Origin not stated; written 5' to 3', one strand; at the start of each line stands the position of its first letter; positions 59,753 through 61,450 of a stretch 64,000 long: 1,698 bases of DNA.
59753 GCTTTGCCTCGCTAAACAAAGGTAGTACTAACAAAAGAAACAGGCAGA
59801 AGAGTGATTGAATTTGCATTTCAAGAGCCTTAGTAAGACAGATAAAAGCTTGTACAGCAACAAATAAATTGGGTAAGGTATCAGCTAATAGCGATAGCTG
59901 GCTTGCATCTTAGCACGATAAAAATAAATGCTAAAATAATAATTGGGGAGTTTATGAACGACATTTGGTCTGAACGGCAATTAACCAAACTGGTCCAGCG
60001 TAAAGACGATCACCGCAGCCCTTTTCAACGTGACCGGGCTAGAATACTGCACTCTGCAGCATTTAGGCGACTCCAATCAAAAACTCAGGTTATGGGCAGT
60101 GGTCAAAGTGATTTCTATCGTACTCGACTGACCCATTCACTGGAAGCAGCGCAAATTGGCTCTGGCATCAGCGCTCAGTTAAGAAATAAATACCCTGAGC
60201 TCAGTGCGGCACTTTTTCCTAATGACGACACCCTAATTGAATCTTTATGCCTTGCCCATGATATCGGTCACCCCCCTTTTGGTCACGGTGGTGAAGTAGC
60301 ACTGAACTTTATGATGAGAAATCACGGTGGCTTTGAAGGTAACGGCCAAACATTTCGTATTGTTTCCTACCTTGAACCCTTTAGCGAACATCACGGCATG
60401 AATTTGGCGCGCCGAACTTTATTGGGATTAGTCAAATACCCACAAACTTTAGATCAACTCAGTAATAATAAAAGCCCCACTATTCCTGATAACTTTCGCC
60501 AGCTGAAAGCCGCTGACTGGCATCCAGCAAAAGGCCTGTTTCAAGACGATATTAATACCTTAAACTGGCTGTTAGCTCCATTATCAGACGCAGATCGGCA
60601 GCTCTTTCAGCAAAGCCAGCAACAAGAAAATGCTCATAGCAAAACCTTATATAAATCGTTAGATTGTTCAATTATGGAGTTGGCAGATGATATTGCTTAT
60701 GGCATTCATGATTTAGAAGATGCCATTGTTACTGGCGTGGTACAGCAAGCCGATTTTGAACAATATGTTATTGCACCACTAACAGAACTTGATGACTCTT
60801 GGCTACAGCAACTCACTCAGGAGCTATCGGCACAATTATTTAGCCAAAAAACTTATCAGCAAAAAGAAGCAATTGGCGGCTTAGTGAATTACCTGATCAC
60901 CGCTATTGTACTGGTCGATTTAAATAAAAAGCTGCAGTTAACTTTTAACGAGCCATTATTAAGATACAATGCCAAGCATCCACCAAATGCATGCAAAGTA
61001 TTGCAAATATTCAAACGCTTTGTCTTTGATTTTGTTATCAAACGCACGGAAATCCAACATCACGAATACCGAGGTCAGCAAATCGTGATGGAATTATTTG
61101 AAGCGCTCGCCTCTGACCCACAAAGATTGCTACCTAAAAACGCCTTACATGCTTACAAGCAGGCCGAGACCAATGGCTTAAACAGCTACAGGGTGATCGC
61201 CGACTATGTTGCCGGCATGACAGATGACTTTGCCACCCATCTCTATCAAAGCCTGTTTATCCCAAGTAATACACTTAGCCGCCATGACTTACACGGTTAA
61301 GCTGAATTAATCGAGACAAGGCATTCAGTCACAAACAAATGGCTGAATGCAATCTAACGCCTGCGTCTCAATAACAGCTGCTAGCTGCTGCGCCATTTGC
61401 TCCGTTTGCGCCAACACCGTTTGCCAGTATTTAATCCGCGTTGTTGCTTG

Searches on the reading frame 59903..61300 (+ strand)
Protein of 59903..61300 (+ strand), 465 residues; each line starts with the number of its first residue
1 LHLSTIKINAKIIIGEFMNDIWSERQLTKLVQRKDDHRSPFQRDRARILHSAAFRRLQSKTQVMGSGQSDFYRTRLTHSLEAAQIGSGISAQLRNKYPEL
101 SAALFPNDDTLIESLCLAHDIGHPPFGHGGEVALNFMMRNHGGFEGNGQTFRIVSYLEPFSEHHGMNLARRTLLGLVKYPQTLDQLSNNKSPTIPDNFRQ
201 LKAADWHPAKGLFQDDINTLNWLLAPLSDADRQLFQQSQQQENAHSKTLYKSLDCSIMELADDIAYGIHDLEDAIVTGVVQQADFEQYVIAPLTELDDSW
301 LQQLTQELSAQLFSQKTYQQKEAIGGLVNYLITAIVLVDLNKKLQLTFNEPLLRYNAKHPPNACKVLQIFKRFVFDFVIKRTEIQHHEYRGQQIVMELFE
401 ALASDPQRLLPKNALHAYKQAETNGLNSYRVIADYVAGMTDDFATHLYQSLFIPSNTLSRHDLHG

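Call 96: search_protein_families(library=pfam, proteins=[window:59903-61300:+], max_evalue=0.00001)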
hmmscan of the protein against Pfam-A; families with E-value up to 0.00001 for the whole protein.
window:59903-61300:+ (465 aa): 2 families
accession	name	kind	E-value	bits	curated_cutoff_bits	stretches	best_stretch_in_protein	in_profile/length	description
PF13286.11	HD_assoc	-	2.5e-23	82.9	22.2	1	359-449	3-90/91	Phosphohydrolase-associated domain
PF01966.28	HD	-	3.6e-07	30.9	22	1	75-141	1-58/116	HD domain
